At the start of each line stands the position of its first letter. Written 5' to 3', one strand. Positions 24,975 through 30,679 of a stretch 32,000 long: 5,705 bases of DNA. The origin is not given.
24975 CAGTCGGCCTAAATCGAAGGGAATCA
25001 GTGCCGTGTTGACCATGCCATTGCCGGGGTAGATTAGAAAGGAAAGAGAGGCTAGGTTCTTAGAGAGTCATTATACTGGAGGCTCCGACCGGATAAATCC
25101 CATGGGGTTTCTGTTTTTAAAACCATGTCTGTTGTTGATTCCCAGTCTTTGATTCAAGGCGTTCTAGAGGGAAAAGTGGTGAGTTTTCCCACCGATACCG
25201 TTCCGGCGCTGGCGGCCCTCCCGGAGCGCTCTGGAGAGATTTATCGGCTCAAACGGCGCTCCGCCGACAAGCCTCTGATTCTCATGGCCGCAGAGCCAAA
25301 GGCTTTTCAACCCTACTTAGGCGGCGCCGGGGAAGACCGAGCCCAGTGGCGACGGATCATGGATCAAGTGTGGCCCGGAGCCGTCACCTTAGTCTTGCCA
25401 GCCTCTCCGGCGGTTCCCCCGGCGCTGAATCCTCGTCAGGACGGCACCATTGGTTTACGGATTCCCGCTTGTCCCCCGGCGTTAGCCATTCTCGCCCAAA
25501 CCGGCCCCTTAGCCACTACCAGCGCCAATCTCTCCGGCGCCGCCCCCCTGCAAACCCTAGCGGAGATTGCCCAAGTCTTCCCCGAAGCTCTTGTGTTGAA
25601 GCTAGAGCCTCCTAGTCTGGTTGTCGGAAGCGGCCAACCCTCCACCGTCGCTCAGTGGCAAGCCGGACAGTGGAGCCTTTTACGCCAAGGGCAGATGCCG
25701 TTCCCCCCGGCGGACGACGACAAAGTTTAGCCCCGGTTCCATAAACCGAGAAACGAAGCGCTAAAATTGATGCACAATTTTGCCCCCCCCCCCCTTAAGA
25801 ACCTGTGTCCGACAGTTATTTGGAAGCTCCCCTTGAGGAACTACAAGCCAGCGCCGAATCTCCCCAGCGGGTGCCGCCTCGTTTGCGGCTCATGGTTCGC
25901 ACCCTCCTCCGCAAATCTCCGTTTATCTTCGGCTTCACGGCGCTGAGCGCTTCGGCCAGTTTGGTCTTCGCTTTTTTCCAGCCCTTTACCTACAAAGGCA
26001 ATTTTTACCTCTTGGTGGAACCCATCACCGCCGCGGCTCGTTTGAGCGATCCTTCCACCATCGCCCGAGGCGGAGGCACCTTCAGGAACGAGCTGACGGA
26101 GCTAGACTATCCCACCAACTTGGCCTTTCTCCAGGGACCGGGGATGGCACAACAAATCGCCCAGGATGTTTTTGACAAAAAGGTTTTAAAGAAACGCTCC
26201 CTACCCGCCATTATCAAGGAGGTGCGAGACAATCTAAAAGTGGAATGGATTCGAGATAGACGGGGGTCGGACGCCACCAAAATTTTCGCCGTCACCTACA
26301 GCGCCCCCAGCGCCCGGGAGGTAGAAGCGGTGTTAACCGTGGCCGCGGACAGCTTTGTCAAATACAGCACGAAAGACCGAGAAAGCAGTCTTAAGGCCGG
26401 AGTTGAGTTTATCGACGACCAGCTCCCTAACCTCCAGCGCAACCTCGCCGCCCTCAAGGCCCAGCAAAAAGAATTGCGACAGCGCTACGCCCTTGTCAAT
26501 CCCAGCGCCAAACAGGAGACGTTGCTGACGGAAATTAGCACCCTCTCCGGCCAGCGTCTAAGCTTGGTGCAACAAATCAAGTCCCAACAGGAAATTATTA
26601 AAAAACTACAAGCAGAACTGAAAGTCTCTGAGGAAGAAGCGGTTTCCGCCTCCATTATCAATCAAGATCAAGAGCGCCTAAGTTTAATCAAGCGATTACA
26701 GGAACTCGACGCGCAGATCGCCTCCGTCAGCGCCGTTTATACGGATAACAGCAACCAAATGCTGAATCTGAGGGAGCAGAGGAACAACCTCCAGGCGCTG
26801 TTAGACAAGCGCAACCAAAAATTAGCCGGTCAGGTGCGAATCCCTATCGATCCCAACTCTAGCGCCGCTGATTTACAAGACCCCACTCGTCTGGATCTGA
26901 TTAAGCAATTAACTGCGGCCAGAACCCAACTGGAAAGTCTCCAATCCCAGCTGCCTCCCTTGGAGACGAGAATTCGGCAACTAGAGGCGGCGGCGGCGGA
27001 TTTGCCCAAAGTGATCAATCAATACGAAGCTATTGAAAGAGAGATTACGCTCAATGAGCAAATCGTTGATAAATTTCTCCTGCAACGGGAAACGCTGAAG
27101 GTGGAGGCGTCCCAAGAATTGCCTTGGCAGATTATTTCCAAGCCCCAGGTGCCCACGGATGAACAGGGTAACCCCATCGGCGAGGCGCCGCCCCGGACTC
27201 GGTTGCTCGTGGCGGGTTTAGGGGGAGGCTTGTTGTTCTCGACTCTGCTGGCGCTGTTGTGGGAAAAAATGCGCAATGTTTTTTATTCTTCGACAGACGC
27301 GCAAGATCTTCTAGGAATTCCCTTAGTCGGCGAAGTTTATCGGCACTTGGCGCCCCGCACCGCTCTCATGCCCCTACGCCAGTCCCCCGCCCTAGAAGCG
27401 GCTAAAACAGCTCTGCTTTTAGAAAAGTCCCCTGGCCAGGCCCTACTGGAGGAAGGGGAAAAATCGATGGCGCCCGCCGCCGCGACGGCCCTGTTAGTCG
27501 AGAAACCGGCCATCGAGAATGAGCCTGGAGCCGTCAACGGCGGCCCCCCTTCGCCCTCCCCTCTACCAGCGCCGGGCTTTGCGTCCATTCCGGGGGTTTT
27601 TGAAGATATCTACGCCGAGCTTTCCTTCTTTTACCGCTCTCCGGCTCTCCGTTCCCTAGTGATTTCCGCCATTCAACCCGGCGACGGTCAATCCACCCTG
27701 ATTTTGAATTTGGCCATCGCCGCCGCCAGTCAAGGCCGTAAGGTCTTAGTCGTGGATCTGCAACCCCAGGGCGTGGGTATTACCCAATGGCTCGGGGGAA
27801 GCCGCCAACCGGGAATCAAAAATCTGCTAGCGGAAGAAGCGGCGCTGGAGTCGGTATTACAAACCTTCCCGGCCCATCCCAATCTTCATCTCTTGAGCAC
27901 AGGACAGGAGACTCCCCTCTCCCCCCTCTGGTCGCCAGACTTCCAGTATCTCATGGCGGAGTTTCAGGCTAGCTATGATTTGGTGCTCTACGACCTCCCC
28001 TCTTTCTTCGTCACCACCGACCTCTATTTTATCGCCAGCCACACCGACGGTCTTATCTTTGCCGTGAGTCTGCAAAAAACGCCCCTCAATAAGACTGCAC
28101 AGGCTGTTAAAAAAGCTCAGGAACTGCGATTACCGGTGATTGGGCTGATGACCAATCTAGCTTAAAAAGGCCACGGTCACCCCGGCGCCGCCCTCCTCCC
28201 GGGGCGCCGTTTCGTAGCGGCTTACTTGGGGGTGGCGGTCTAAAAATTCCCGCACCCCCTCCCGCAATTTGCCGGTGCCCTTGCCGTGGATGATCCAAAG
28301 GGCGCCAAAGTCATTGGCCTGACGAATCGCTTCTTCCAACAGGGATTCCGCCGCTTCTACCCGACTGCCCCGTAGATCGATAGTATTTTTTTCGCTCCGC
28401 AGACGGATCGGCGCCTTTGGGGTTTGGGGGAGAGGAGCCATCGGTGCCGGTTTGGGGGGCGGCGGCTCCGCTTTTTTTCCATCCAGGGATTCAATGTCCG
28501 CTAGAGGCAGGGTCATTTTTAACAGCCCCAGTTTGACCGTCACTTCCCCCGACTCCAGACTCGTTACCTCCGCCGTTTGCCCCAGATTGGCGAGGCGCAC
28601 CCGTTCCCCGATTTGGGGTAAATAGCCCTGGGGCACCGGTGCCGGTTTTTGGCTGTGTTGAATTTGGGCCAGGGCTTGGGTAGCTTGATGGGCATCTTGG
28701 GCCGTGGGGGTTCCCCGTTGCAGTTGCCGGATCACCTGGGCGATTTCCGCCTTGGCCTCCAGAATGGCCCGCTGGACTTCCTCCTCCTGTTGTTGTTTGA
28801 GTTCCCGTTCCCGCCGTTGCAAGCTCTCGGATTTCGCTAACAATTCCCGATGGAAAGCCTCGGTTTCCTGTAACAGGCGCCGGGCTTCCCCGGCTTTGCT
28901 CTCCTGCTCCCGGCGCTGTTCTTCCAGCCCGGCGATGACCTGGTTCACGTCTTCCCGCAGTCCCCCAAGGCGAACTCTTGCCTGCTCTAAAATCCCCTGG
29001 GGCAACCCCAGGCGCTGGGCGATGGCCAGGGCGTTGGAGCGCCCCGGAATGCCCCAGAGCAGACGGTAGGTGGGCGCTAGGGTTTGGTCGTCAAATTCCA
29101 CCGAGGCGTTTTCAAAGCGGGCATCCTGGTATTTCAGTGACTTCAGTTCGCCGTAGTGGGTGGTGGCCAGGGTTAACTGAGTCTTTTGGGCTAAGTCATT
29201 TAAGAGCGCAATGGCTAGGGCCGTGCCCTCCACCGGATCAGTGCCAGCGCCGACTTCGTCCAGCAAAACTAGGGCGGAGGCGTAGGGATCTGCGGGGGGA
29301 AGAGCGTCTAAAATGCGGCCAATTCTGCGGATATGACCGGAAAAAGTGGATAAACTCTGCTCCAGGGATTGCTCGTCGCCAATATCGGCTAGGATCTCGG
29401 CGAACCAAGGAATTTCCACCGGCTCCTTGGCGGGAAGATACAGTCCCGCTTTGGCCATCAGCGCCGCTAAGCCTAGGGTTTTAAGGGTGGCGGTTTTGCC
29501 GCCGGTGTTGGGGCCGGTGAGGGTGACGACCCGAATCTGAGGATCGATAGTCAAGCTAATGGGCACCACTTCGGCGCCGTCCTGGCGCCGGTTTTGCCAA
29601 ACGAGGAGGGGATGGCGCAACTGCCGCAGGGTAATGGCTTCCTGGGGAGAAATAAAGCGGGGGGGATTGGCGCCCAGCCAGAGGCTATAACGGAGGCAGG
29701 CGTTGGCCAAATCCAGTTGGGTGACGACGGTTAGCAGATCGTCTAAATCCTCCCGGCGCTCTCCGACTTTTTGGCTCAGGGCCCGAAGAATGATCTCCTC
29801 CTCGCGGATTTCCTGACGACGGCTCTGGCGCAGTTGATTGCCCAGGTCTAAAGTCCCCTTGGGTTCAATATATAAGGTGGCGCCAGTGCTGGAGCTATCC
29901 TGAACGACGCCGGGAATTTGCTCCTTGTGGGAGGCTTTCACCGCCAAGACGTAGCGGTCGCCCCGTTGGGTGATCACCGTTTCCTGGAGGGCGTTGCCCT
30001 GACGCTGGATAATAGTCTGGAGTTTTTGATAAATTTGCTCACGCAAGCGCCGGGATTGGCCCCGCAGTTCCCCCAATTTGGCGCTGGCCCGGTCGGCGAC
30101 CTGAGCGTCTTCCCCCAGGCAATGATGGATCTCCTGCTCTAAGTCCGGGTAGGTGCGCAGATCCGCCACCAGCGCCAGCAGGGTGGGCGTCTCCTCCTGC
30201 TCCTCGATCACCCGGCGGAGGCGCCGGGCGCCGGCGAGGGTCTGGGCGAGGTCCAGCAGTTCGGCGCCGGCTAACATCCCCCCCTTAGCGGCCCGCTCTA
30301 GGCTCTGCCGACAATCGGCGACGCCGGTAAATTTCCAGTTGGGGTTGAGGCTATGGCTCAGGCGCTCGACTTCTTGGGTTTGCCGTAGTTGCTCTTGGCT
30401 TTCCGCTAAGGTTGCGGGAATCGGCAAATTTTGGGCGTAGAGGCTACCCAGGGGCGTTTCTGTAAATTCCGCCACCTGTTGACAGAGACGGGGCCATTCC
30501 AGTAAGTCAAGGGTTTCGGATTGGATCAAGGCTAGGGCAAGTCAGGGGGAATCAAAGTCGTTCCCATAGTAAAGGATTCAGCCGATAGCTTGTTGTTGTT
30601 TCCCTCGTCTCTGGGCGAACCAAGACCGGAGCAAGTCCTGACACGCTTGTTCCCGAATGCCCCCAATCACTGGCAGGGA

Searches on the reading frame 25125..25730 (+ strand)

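Call 55: search_protein_families(library=pfam, proteins=[window:25125-25730:+], max_evalue=0.0001)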
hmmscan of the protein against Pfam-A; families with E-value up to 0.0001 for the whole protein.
window:25125-25730:+ (201 aa): 1 family
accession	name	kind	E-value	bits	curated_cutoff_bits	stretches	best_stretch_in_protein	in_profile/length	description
PF01300.24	Sua5_yciO_yrdC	-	2.3e-37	128.7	25.1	1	15-189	5-178/178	Telomere recombination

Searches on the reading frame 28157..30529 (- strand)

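Call 55: search_protein_families(library=pfam, proteins=[window:28157-30529:-], max_evalue=0.0001)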
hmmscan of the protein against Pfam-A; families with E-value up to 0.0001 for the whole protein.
window:28157-30529:- (790 aa): 3 families
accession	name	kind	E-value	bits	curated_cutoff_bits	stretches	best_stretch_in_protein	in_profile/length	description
PF00488.27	MutS_V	-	7.7e-30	104.7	30.2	1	337-521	3-184/188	MutS domain V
PF01713.27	Smr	-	1.4e-20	73.7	25.7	1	717-789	1-76/77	Smr domain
PF20297.4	MSSS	-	1.2e-10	41.4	26.8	1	640-679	1-42/42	MutS2 and Smr-associated SH3 domain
